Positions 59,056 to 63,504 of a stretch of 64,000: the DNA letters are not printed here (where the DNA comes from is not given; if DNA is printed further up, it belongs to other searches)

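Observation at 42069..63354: Ten co-directional genes link a sigma/kinase pair, HEAT/TPR scaffolds and a MoxR-DUF58-transglutaminase triad to the dead beta-prime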

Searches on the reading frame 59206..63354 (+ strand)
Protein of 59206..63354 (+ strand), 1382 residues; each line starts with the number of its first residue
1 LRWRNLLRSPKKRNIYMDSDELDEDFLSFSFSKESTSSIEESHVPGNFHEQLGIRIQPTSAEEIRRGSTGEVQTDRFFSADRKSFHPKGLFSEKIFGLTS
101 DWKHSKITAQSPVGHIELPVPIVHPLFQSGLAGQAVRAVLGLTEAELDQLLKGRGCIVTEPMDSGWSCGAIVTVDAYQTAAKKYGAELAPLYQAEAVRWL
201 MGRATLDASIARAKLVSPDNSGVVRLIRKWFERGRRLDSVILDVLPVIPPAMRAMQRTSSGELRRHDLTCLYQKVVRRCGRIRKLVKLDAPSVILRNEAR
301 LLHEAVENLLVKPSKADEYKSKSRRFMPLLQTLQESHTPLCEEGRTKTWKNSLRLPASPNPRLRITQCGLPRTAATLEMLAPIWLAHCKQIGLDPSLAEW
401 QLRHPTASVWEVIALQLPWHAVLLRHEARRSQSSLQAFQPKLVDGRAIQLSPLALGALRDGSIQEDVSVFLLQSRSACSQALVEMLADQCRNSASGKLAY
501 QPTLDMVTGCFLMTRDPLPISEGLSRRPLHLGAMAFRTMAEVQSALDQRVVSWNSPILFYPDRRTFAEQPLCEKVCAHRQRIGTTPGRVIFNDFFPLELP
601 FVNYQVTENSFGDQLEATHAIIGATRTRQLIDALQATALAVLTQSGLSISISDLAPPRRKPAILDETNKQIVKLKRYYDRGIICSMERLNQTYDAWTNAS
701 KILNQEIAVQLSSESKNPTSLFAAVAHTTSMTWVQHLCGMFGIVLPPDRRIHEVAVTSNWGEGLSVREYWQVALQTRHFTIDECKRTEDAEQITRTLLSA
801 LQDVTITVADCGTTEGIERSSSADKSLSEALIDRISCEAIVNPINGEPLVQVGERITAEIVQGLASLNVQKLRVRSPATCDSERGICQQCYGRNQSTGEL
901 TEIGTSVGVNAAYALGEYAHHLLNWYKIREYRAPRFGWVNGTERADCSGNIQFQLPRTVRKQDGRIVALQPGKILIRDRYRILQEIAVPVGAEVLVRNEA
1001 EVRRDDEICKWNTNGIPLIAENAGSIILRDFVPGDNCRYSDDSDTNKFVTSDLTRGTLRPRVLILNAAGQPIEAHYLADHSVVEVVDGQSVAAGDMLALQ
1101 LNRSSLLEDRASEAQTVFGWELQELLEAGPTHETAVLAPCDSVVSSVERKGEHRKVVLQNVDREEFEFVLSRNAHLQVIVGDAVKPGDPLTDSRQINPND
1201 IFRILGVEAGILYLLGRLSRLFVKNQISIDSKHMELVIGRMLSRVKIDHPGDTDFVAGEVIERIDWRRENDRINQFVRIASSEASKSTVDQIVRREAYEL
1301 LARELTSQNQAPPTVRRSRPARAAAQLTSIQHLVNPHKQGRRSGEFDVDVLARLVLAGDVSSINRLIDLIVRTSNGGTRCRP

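Call 3: search_protein_families(library=pfam, proteins=[window:59206-63354:+], max_evalue=0.01)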
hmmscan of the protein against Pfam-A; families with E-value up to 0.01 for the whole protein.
window:59206-63354:+ (1382 aa): 4 families
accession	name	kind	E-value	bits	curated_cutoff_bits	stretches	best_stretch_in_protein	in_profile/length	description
PF04997.17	RNA_pol_Rpb1_1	-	1.8e-20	74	39.7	2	233-325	199-292/312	RNA polymerase Rpb1, domain 1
PF04998.22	RNA_pol_Rpb1_5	-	1.5e-15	57.8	28.5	2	1164-1253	171-257/267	RNA polymerase Rpb1, domain 5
PF04983.23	RNA_pol_Rpb1_3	-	3.9e-10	40.3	28.9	1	494-654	6-162/162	RNA polymerase Rpb1, domain 3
PF01551.29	Peptidase_M23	-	0.0026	18.3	28.7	0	1132-1191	12-70/96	Peptidase family M23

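Call 6: search_protein_families(library=ncbifam, proteins=[window:59206-63354:+], max_evalue=0.001)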
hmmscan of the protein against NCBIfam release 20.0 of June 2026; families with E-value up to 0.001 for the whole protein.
window:59206-63354:+ (1382 aa): 10 families
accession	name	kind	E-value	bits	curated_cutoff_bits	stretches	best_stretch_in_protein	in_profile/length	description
TIGR02386.1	rpoC_TIGR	equivalog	2.6e-150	502.4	963.5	1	113-1275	84-1073/1147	DNA-directed RNA polymerase subunit beta'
NF011498.0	PRK14906.1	equivalog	2e-116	390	1437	2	237-920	312-990/1459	DNA-directed RNA polymerase subunit beta'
NF011417.0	PRK14844.1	equivalog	5e-116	388.7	4632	1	103-1275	1524-2715/2839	DNA-directed RNA polymerase subunit beta/beta'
NF007172.0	PRK09603.1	equivalog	2.8e-114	382.5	5372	2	104-921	1474-2294/2890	DNA-directed RNA polymerase subunit beta/beta'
NF002724.0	PRK02597.1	equivalog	3e-68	230.3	1878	2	599-1012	8-430/1338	DNA-directed RNA polymerase subunit beta'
TIGR02388.1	rpoC2_cyan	equivalog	7.3e-63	212.5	467.4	2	601-1008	2-419/1230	DNA-directed RNA polymerase subunit beta''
NF002729.0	PRK02625.1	equivalog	2.6e-35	122.1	1117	1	223-517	227-524/626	DNA-directed RNA polymerase subunit gamma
TIGR02387.1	rpoC1_cyan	equivalog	2.7e-35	122.1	975.9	1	224-522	222-523/619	DNA-directed RNA polymerase subunit gamma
NF006336.0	PRK08566.1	equivalog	1.2e-11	43.5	819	1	236-376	206-348/883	DNA-directed RNA polymerase subunit A'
TIGR02390.1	RNA_pol_rpoA1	equivalog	1.8e-11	42.9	1042.55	1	236-376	201-343/867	DNA-directed RNA polymerase subunit A'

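Call 8: find_homologous_proteins(query=window:59206-63354:+, max_evalue=1e-10)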
Query window:59206-63354:+ (1382 aa): 1985 proteins with E <= 1e-10 among 8000 candidates; the best 120 are listed.
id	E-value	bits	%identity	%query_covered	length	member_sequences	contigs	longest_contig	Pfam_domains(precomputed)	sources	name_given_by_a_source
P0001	0.0e+0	3095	100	99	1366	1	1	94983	PF04998.23,PF04983.24,PF04997.18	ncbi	-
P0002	0.0e+0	1077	42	96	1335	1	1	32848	PF04998.23,PF04983.24,PF04997.18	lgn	-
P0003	3.6e-144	500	28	89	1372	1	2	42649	PF04998.23,PF01333.26,PF00623.26,PF21668.4,PF04983.24,PF05000.23,PF04997.18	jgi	-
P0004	7.9e-143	496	29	88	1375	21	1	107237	PF04998.23,PF01333.26,PF00623.26,PF04983.24,PF05000.23,PF04997.18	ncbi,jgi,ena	-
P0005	2.1e-139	485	29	90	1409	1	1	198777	PF04998.23,PF01333.26,PF00623.26,PF21668.4,PF04983.24,PF05000.23,PF04997.18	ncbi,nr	ncbi:MAG TPA: DNA-directed RNA polymerase subunit beta' [Bryobacteraceae bacterium]|nr:DNA-directed 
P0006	1.2e-138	482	29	88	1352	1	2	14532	PF04998.23,PF01333.26,PF00623.26,PF21668.4,PF04983.24,PF05000.23,PF04997.18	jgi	-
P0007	1.6e-138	482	29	88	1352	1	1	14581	PF04998.23,PF01333.26,PF00623.26,PF21668.4,PF04983.24,PF05000.23,PF04997.18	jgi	-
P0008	8.0e-138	479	29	89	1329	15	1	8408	PF04998.23,PF01333.26,PF00623.26,PF21668.4,PF04983.24,PF05000.23,PF04997.18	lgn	-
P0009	2.3e-137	478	29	86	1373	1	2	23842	PF25984.1,PF04998.23,PF01333.26,PF00623.26,PF21668.4,PF04983.24,PF05000.23,PF25917.1,PF04997.18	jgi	jgi:DNA-directed RNA polymerase subunit beta'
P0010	3.3e-137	477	29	88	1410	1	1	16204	PF25984.1,PF04998.23,PF01333.26,PF00623.26,PF21668.4,PF04983.24,PF05000.23,PF25917.1,PF04997.18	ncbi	-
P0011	1.2e-136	475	29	88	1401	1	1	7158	PF25984.1,PF04998.23,PF01333.26,PF00623.26,PF21668.4,PF04983.24,PF05000.23,PF25917.1,PF04997.18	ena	-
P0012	3.1e-136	474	29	88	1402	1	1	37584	PF25984.1,PF04998.23,PF01333.26,PF00623.26,PF21668.4,PF04983.24,PF05000.23,PF25917.1,PF04997.18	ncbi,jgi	-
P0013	9.9e-136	472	30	88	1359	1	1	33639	PF01551.30,PF04998.23,PF00623.26,PF21668.4,PF04983.24,PF05000.23,PF04997.18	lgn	-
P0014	1.1e-135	472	28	88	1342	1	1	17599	PF04998.23,PF00623.26,PF04983.24,PF05000.23,PF04997.18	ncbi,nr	ncbi:MAG: DNA-directed RNA polymerase subunit beta' [Candidatus Omnitrophica bacterium]|nr:DNA-direc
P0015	2.5e-135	471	29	89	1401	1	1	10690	PF04998.23,PF00623.26,PF21668.4,PF04983.24,PF05000.23,PF04997.18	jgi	jgi:DNA-directed RNA polymerase subunit beta'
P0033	1.2e-129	452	27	88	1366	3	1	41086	PF04998.23,PF00623.26,PF21668.4,PF04983.24,PF05000.23,PF04997.18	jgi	-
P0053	3.0e-122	428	26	89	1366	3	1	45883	PF04998.23,PF01333.26,PF00623.26,PF21668.4,PF04983.24,PF05000.23,PF04997.18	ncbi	-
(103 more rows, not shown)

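Call 9: find_encoding_contigs(protein=P0002, flank=10000, max_places=6)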
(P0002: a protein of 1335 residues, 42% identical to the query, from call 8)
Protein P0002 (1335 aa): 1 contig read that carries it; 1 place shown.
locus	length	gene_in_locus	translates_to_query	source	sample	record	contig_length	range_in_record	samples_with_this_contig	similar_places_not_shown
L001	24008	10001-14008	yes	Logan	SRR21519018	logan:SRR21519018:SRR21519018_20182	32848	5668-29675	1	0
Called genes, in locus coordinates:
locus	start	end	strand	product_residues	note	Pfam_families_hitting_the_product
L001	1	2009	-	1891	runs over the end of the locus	PF00515:TPR_1 (faint), PF07719:TPR_2 (faint), PF13374:TPR_10 (faint), PF13432:TPR_16 (faint), PF13424:TPR_12 (weak), PF24885:TPR_NPHP3 (weak), PF13424:TPR_12 (weak), PF12770:CHAT, +2 more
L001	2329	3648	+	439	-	-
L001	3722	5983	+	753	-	PF01841:Transglut_core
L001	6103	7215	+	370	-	PF20030:bpMoxR, PF00158:Sigma54_activat (faint), PF07726:AAA_3, PF07728:AAA_5, PF17863:AAA_lid_2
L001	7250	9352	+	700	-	PF13424:TPR_12 (faint), PF13428:TPR_14 (faint), PF07719:TPR_2 (faint), PF13432:TPR_16 (faint)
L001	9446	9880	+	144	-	-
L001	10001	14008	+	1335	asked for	PF04997:RNA_pol_Rpb1_1, PF04983:RNA_pol_Rpb1_3 (weak), PF04998:RNA_pol_Rpb1_5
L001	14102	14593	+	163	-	-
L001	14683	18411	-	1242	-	PF00069:Pkinase, PF07714:PK_Tyr_Ser-Thr, PF23381:Beta-prop_IFT122_1st, PF24807:WD40_CDC20-Fz, PF25173:Beta-prop_WDR3_1st, PF25174:Beta-prop_THOC3, PF25175:Beta-prop_WDR5, PF23342:WDR90_beta-prop_4th, +37 more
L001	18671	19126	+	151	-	-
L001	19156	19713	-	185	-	PF08281:Sigma70_r4_2, PF04545:Sigma70_r4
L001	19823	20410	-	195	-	-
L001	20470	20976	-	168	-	-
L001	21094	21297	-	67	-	-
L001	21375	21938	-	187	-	PF08719:NADAR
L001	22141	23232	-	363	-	-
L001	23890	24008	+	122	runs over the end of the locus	-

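Call 10: find_encoding_contigs(protein=P0001, flank=10000, max_places=4)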
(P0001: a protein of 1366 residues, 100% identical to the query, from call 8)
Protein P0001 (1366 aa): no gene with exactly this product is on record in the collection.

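Call 13: search_solved_structures(query=window:59254-63354:+, show_alignments=1, max_evalue=1e-20)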
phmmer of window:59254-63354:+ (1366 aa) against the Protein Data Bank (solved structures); distinct sequences matched with E-value up to 1e-20: 79 (the best 60 are shown).
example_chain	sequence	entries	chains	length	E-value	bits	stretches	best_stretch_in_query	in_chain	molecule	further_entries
6j9e_D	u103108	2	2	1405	9.4e-125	421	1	94-1257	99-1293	DNA-directed RNA polymerase subunit beta'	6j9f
6wmr_D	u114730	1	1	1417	8.3e-121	407.9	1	90-1259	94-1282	DNA-directed RNA polymerase subunit beta'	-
6wmp_D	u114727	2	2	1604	1.4e-120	407.2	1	90-1259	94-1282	DNA-directed RNA polymerase subunit beta'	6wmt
7xya_D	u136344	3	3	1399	7.3e-119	401.5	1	94-1258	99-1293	DNA-directed RNA polymerase subunit beta'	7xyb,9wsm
7f0r_D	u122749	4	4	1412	7.6e-119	401.4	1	94-1258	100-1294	DNA-directed RNA polymerase subunit beta'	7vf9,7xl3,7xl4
9n9p_D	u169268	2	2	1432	8.7e-119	401.3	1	216-1277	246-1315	DNA-directed RNA polymerase subunit beta'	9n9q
8i23_D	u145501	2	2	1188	3.9e-117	395.8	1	38-904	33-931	DNA-directed RNA polymerase subunit beta'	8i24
8dkc_D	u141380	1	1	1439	2.3e-112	380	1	219-1277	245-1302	DNA-directed RNA polymerase subunit beta'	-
7ye1_D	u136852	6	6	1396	1.7e-111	377.1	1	94-1256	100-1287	DNA-directed RNA polymerase subunit beta'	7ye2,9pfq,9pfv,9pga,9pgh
9gdo_D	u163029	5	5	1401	4.7e-111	375.6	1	94-1251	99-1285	DNA-directed RNA polymerase subunit beta'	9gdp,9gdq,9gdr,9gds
7mkn_D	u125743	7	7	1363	9.2e-108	364.7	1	90-1248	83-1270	DNA-directed RNA polymerase subunit beta'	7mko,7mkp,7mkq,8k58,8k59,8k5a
3iyd_D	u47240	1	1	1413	1e-107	364.6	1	90-1248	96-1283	DNA-directed RNA polymerase subunit beta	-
9gda_D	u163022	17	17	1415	1e-107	364.6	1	90-1248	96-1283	DNA-directed RNA polymerase subunit beta'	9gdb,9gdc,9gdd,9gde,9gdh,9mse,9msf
8aby_D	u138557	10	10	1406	1e-107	364.6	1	90-1248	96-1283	DNA-directed RNA polymerase subunit beta'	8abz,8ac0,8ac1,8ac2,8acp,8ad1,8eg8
4jkr_D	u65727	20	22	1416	1e-107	364.6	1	90-1248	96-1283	DNA-DIRECTED RNA POLYMERASE SUBUNIT BETA'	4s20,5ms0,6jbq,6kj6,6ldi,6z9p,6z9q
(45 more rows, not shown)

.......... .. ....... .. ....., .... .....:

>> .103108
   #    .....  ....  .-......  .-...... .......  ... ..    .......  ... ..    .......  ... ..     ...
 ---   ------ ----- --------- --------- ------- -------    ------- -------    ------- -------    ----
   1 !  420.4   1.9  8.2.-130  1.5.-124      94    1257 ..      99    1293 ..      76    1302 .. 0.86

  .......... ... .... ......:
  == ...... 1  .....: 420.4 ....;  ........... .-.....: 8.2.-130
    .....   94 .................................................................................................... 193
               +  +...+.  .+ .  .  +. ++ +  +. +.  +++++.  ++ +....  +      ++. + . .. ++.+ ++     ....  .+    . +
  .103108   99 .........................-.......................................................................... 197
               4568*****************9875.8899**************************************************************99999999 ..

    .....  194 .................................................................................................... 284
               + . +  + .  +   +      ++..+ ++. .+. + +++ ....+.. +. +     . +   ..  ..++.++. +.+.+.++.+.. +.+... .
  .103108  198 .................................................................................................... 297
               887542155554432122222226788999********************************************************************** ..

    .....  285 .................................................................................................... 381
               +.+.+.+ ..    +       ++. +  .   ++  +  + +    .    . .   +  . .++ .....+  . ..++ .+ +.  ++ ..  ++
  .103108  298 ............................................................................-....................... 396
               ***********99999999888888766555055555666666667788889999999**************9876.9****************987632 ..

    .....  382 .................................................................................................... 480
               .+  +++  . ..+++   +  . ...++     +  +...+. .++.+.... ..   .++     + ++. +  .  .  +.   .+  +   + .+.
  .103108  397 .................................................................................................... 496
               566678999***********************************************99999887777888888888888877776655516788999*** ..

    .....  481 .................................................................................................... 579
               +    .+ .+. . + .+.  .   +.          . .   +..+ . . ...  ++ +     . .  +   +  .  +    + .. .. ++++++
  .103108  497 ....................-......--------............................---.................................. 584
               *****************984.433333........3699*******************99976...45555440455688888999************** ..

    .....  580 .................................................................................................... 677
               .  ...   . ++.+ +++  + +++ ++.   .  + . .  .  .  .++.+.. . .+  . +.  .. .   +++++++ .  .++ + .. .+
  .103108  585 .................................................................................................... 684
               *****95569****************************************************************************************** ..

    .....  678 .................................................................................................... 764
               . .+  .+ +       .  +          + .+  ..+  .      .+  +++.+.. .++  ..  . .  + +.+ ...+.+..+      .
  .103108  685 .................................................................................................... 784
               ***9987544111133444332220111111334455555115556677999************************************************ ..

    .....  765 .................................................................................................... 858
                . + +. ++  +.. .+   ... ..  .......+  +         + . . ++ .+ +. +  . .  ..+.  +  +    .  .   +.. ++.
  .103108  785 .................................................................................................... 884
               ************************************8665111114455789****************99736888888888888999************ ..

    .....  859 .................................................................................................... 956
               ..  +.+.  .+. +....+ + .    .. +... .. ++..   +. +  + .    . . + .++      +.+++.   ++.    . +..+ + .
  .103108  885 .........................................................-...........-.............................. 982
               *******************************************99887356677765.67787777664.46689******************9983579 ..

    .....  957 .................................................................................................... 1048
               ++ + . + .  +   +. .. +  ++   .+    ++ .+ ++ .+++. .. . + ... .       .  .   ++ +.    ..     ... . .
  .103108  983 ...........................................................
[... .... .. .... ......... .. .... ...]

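Call 20: search_protein_families(library=padloc, proteins=[window:59206-63354:+], max_evalue=0.001)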
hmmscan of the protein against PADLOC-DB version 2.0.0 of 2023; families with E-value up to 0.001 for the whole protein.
window:59206-63354:+ (1382 aa): 0 families
